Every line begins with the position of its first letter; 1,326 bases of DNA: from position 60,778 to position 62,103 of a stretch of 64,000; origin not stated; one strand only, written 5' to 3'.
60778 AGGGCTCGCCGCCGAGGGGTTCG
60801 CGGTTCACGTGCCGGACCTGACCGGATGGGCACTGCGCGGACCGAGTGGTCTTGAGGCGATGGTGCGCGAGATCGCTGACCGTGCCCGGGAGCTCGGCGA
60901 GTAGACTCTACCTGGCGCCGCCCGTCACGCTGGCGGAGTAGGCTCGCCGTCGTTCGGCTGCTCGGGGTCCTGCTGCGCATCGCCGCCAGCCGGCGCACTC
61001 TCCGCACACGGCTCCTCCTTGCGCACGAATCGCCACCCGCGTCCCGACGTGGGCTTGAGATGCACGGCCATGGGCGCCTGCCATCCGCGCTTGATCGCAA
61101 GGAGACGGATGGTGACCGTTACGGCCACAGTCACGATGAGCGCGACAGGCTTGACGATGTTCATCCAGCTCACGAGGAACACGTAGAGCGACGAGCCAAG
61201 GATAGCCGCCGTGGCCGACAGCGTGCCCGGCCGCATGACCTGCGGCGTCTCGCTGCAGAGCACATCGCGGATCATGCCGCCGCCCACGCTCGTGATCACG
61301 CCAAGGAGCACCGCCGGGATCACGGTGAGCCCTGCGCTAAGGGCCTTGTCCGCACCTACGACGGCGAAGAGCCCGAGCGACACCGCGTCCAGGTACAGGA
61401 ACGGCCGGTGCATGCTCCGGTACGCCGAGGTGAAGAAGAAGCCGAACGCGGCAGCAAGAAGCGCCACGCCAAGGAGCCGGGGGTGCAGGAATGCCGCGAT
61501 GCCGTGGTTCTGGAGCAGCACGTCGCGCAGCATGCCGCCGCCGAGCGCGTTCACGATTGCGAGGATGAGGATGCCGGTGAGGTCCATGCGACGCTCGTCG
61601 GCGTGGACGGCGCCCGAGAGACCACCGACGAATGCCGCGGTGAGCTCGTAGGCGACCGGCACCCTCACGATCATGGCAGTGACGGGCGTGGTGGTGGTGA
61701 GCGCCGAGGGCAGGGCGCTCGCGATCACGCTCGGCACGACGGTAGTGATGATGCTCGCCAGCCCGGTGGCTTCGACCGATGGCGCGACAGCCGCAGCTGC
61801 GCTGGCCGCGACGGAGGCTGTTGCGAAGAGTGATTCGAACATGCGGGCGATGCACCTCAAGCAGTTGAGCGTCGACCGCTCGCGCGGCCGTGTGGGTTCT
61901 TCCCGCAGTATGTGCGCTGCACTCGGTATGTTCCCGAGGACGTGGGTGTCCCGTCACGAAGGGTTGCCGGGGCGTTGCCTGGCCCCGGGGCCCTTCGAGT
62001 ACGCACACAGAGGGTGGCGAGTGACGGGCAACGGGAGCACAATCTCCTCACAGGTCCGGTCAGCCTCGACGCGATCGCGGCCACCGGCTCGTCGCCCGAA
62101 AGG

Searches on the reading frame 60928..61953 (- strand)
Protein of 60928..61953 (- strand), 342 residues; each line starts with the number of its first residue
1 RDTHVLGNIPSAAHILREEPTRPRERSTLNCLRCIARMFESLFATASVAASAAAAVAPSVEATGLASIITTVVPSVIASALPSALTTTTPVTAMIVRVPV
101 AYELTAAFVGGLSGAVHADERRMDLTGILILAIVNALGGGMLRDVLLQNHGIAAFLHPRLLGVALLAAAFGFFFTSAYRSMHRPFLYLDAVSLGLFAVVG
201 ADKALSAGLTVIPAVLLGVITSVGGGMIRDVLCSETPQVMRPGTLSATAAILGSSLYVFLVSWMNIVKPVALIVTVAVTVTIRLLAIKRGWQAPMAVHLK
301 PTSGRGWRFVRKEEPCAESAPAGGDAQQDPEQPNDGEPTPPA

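Call 71: search_protein_families(library=pfam, proteins=[window:60928-61953:-], max_evalue=0.0001)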
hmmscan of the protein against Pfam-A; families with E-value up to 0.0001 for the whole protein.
window:60928-61953:- (342 aa): 1 family
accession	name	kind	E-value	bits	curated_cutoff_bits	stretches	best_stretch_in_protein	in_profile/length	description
PF03458.18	Gly_transporter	-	1.2e-31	108.8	23.5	2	187-260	2-76/78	Glycine transporter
